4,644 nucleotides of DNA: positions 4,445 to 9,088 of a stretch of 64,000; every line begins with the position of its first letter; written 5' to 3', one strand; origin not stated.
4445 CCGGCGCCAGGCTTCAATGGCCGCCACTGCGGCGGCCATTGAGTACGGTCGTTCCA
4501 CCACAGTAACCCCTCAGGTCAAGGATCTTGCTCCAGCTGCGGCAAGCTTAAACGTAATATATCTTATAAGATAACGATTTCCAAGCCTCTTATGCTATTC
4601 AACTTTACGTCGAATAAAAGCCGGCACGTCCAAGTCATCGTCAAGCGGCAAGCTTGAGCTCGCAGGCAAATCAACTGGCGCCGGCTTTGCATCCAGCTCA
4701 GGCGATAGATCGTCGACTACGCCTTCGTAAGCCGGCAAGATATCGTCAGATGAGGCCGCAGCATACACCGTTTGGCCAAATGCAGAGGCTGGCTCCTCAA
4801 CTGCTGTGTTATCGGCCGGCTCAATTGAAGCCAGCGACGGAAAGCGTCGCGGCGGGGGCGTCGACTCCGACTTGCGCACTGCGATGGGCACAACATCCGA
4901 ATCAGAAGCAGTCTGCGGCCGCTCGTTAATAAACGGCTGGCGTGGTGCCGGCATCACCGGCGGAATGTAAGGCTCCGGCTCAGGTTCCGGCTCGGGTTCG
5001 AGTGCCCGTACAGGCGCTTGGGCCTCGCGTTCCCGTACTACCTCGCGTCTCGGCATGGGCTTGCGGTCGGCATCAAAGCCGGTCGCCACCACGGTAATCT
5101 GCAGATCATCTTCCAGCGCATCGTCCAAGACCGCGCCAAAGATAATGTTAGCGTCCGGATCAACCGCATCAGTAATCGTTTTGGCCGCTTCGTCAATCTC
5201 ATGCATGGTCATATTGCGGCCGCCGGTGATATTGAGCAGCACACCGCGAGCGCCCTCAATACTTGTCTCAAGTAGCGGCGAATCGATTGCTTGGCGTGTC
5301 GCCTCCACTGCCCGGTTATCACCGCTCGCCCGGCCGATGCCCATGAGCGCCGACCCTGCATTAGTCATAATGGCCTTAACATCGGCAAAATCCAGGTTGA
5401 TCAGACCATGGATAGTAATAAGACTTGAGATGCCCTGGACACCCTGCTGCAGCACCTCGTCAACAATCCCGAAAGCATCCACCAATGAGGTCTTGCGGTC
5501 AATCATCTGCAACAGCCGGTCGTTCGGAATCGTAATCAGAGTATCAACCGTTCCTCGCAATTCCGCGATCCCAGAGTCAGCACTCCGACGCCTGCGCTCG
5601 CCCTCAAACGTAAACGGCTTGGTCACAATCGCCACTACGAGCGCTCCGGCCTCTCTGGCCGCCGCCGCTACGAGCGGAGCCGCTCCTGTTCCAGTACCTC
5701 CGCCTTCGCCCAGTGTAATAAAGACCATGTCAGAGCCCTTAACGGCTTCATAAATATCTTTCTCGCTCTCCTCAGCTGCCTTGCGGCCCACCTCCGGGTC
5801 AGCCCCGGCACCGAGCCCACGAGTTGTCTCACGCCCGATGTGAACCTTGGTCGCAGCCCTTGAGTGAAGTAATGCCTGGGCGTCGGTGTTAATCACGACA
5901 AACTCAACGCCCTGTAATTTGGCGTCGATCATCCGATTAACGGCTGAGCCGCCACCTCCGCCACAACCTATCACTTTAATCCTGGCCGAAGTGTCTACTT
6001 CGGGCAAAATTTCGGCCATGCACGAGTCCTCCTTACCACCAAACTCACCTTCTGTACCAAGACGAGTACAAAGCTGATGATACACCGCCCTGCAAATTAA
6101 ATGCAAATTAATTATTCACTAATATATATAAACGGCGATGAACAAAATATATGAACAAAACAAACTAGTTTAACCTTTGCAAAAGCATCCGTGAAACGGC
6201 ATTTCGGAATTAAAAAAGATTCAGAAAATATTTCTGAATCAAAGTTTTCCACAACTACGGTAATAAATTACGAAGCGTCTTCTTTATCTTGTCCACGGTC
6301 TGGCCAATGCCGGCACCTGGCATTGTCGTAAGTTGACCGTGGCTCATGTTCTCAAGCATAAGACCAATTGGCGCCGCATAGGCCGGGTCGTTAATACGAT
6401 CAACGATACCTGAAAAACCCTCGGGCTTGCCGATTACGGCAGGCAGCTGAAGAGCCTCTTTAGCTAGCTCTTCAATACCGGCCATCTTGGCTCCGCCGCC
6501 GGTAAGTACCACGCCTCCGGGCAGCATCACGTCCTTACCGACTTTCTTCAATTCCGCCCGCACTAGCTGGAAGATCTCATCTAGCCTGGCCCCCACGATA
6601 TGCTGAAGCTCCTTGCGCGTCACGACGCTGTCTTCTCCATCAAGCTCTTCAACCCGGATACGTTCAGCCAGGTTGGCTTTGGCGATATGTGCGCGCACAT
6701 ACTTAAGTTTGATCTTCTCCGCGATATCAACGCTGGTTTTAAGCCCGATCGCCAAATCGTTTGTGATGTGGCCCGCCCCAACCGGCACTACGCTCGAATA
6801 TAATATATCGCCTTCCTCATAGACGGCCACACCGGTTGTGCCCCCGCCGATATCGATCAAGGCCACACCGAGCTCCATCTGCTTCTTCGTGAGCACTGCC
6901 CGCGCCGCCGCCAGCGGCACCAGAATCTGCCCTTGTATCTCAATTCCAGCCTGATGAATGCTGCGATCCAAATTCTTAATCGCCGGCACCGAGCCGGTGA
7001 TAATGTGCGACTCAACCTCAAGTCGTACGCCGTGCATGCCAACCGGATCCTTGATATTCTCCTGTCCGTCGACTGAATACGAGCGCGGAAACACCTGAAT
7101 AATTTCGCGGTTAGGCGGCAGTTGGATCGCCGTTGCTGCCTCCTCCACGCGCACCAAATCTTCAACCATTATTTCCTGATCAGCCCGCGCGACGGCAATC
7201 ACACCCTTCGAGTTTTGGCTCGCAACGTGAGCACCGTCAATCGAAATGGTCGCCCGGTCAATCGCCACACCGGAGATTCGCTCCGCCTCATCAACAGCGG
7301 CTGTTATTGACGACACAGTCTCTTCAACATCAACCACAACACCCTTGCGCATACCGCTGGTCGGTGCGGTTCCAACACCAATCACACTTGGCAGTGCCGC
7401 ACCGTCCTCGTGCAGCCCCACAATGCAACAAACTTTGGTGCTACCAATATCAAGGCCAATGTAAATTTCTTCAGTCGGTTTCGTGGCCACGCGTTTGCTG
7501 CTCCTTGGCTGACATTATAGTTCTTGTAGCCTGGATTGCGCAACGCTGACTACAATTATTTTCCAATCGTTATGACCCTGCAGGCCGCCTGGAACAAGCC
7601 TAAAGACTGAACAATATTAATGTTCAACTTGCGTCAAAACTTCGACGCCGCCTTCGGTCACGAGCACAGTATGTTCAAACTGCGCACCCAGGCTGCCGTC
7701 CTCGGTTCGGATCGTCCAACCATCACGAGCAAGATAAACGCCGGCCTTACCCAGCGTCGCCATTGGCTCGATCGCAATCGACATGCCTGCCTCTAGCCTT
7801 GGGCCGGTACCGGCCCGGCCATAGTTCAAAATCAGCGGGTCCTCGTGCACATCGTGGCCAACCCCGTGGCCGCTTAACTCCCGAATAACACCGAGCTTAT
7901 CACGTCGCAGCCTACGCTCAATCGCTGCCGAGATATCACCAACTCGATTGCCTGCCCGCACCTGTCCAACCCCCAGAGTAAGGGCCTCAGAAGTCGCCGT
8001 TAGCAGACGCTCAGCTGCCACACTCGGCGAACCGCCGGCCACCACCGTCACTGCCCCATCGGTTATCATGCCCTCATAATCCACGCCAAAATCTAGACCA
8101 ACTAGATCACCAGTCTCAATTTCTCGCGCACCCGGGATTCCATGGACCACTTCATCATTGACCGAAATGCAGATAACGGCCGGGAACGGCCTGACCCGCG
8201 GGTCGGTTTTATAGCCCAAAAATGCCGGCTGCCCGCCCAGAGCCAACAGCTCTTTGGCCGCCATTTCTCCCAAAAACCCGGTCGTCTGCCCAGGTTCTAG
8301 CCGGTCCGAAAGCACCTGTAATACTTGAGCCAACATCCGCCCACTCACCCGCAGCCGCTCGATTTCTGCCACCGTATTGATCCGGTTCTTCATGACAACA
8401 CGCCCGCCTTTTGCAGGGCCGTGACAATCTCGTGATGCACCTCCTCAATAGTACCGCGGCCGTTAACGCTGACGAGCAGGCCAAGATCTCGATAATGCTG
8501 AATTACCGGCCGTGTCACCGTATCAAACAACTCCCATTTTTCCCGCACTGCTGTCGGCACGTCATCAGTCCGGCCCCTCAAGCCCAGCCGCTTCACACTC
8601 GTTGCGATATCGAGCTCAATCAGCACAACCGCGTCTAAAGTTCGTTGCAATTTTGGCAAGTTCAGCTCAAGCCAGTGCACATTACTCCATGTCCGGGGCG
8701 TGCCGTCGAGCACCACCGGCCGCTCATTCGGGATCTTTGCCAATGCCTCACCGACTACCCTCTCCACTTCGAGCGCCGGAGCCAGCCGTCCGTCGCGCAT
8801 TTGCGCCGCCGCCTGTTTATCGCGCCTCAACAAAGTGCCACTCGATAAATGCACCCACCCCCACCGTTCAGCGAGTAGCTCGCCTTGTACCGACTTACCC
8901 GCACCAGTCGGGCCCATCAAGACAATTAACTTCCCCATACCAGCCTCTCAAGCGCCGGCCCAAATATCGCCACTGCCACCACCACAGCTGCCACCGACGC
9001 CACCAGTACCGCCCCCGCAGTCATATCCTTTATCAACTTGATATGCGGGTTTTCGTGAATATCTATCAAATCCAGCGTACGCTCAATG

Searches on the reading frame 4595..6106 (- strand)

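Call 88: search_protein_families(library=pfam, proteins=[window:4595-6106:-], max_evalue=0.0001)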
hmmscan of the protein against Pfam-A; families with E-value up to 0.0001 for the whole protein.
window:4595-6106:- (503 aa): 2 families
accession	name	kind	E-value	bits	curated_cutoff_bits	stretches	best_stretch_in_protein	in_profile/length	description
PF00091.31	Tubulin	-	1.9e-47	162.4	33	1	42-202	1-189/190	Tubulin/FtsZ family, GTPase domain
PF12327.13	FtsZ_C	-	1.9e-37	127.9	27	1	251-345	1-95/95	FtsZ family, C-terminal domain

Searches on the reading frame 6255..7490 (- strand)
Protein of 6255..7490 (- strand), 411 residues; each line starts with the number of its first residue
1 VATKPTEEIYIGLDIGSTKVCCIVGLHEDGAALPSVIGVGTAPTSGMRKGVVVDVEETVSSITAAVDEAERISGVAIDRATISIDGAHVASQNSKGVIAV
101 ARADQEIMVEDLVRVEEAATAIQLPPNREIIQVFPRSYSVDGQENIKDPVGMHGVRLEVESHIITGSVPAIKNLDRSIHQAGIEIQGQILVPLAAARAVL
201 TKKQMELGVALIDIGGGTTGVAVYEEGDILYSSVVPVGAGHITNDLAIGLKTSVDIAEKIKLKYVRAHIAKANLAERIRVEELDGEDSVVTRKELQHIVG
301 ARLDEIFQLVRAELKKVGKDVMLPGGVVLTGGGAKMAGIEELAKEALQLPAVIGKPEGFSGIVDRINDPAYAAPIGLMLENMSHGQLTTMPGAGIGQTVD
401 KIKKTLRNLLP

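Call 101: search_protein_families(library=pfam, proteins=[window:6255-7490:-], max_evalue=0.0001)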
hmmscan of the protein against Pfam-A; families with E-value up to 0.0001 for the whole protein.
window:6255-7490:- (411 aa): 5 families
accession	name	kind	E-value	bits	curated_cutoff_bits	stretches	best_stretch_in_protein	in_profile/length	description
PF14450.12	FtsA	-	1.1e-37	129.6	31.8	2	210-376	1-127/127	Cell division protein FtsA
PF02491.25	SHS2_FTSA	-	2e-28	99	25.4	1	86-165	1-79/79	SHS2 domain inserted in FTSA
PF06723.19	MreB_Mbl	-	2.2e-10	40.3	27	1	206-354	144-304/327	MreB/Mbl protein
PF11104.14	PilM_2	-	2.1e-07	30.6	27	0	197-262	170-235/340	Type IV pilus assembly protein PilM;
PF06277.17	EutA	-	9.3e-06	25.2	27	1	201-337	137-268/475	Ethanolamine utilisation protein EutA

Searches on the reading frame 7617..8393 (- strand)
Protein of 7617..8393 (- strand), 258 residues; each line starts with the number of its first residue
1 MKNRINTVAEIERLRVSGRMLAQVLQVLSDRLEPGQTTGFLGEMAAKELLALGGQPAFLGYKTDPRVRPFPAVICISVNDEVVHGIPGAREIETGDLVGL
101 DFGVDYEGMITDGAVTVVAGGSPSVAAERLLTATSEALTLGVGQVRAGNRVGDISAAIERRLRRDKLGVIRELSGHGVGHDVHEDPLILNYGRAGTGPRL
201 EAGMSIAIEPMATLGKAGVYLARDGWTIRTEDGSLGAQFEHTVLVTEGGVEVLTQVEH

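Call 101: search_protein_families(library=pfam, proteins=[window:7617-8393:-], max_evalue=0.0001)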
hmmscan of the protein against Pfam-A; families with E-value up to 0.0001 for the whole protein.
window:7617-8393:- (258 aa): 1 family
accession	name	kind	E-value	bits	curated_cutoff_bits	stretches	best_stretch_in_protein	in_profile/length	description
PF00557.29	Peptidase_M24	-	4.3e-41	141.4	23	1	12-247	1-208/208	Metallopeptidase family M24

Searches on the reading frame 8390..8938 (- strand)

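Call 101: search_protein_families(library=pfam, proteins=[window:8390-8938:-], max_evalue=0.0001)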
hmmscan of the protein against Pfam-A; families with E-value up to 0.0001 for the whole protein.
window:8390-8938:- (182 aa): 4 families
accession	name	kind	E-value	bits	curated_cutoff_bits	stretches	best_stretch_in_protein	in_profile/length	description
PF00406.28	ADK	-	1.5e-19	71.1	26.8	1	7-151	1-148/151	Adenylate kinase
PF13207.12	AAA_17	-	1.7e-13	51.5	27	1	8-127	1-131/136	AAA domain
PF13671.12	AAA_33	-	8.8e-08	33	27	1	4-133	1-134/143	AAA domain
PF13238.12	AAA_18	-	5.6e-05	24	29.4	1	5-125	1-115/128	AAA domain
